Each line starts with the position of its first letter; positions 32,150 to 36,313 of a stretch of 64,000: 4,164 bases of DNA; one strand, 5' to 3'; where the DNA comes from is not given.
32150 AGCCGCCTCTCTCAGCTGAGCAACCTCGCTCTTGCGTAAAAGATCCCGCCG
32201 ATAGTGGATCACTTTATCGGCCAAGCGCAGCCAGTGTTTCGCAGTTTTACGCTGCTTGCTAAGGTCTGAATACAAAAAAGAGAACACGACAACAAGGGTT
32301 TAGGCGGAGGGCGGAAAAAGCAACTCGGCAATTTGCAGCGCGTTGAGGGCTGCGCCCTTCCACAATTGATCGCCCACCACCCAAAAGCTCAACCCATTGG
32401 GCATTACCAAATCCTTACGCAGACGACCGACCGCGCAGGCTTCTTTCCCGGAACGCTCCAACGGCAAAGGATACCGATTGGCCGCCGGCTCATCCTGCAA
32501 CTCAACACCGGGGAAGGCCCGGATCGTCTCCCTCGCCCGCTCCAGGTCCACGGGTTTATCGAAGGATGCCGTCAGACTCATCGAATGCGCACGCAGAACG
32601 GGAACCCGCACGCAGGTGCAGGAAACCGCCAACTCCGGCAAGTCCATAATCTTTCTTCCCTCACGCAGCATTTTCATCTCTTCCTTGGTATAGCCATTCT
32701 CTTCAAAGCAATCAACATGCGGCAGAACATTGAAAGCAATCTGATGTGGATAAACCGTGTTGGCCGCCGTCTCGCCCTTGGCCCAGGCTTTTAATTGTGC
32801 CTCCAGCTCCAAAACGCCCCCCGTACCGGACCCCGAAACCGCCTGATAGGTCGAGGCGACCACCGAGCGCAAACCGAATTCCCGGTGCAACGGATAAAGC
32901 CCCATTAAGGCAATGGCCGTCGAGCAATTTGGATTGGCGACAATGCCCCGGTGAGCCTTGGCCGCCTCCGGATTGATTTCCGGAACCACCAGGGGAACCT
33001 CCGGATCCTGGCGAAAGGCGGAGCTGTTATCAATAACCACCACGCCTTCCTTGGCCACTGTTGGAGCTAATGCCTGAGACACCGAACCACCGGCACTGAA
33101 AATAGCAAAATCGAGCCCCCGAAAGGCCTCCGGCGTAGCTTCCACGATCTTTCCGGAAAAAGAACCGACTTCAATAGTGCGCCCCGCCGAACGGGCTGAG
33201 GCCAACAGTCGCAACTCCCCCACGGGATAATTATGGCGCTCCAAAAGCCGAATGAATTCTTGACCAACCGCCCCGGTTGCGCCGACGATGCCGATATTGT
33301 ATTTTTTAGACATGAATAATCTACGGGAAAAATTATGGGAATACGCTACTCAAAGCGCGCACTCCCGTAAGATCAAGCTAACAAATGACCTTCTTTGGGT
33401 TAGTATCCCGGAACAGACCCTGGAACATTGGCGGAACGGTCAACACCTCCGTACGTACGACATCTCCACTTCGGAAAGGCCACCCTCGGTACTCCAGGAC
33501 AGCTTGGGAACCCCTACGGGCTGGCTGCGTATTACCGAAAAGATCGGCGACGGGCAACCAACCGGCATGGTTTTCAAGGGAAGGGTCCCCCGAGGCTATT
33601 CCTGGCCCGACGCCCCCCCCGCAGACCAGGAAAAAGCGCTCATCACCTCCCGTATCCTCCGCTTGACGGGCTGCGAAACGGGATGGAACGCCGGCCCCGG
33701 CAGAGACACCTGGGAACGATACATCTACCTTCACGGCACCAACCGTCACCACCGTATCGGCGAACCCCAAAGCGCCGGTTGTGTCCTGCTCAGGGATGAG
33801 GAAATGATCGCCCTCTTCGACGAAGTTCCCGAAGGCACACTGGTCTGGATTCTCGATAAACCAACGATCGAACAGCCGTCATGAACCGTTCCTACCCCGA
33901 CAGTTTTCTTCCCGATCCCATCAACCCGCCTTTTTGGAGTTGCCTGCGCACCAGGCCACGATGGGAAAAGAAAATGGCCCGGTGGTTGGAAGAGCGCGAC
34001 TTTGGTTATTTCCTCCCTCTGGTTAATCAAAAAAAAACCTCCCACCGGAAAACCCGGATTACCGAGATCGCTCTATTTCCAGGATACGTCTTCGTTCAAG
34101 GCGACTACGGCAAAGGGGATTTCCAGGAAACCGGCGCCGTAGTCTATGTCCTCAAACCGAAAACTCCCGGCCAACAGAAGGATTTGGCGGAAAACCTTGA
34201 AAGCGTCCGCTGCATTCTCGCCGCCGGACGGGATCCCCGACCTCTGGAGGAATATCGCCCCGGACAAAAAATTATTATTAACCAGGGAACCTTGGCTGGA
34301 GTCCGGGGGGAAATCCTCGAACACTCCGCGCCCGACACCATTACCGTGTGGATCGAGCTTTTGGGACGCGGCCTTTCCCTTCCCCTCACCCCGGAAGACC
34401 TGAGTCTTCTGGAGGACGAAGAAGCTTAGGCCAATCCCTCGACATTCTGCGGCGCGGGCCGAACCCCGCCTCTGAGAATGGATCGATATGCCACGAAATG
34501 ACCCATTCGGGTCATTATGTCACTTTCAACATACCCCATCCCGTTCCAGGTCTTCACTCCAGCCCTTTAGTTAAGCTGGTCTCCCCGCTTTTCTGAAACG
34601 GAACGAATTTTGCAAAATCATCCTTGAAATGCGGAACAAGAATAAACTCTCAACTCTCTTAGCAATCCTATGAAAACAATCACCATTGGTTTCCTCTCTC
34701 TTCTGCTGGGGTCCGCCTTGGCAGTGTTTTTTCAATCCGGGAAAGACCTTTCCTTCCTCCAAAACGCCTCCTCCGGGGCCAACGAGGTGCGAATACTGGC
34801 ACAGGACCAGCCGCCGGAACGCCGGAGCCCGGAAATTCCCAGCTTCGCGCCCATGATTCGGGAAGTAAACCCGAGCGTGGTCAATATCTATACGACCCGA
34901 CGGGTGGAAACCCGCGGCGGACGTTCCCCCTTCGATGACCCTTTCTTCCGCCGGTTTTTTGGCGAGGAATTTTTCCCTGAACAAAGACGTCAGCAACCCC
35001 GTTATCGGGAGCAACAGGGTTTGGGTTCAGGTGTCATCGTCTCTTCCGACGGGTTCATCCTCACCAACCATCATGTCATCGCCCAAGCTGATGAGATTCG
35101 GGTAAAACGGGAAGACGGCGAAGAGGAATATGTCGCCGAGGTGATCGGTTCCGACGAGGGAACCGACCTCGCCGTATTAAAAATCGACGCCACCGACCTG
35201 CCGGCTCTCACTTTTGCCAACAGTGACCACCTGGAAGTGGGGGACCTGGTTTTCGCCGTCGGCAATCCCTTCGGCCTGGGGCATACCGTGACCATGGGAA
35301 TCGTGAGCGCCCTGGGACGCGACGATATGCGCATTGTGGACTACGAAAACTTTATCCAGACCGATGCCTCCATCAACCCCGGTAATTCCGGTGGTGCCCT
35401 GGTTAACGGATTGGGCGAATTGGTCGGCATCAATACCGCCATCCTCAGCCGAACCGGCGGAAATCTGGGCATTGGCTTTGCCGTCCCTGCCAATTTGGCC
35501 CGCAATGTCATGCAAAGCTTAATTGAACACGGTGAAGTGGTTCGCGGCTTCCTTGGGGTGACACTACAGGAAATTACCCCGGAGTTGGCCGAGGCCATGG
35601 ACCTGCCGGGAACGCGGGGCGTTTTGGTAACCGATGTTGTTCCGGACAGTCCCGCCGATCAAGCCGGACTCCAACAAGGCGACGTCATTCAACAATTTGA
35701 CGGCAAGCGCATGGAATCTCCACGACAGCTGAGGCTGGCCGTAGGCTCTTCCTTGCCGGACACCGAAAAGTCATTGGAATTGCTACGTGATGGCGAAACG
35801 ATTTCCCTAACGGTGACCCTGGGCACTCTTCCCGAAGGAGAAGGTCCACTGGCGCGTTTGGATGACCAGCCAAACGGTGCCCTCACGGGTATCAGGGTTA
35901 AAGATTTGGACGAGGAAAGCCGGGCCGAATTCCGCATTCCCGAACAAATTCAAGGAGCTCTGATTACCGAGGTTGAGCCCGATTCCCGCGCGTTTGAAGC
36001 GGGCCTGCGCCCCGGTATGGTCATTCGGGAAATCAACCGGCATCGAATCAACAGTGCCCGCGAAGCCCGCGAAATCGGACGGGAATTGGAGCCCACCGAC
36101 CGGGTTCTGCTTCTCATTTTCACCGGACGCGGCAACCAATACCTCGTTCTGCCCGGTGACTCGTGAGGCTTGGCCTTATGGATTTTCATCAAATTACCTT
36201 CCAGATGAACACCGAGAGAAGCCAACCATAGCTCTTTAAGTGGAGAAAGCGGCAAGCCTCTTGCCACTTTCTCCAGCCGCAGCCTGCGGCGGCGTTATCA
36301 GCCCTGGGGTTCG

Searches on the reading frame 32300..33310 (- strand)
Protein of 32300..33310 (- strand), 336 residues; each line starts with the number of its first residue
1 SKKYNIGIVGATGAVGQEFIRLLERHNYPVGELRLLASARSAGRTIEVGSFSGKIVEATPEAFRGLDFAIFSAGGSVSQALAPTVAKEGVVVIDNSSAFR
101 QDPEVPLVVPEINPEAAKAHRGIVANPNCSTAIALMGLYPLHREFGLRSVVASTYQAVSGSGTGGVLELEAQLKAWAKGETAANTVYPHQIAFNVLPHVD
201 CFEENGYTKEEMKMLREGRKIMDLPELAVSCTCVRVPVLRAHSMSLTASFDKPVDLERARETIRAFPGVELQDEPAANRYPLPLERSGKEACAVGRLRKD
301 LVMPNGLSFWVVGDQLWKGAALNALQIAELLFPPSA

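Call 34: search_protein_families(library=pfam, proteins=[window:32300-33310:-], max_evalue=0.001)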
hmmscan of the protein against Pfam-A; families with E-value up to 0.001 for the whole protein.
window:32300-33310:- (336 aa): 2 families
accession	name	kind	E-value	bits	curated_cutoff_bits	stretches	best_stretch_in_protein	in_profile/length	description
PF02774.23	Semialdhyde_dhC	-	1.6e-51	175.5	26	1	138-318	1-184/184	Semialdehyde dehydrogenase, dimerisation domain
PF01118.30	Semialdhyde_dh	-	1.9e-33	115.9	26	1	5-119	1-120/121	Semialdehyde dehydrogenase, NAD binding domain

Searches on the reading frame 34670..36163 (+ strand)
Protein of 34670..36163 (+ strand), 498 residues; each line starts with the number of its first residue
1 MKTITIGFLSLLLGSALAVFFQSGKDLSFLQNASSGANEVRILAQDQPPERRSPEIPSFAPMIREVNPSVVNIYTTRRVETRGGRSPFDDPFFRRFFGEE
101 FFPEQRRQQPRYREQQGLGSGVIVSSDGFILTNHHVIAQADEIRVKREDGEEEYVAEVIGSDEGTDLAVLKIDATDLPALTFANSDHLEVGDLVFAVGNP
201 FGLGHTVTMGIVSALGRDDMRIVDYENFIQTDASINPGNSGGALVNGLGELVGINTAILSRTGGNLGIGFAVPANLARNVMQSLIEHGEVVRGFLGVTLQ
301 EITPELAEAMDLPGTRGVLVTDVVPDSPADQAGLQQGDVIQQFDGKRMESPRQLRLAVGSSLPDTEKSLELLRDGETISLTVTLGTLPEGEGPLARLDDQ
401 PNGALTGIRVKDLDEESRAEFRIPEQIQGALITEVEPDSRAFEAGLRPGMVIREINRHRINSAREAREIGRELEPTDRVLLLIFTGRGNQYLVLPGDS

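Call 34: search_protein_families(library=pfam, proteins=[window:34670-36163:+], max_evalue=0.001)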
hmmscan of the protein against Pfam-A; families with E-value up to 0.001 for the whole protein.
window:34670-36163:+ (498 aa): 6 families
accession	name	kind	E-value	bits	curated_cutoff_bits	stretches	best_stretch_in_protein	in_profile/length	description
PF13365.12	Trypsin_2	-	1.3e-35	123.7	27.6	1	119-254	1-144/144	Trypsin-like peptidase domain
PF13180.12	PDZ_2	-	1.8e-21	76.6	27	2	293-384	1-80/80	PDZ domain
PF00089.32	Trypsin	-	3.4e-20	73.3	20.6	1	117-277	25-216/220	Trypsin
PF00595.29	PDZ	-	1.3e-15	58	23.2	2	291-355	8-64/81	PDZ domain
PF17820.7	PDZ_6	-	2e-15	56.7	27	1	320-354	2-36/54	PDZ domain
PF10459.15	Peptidase_S46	-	8.9e-07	28.4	22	0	116-139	46-69/698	Peptidase S46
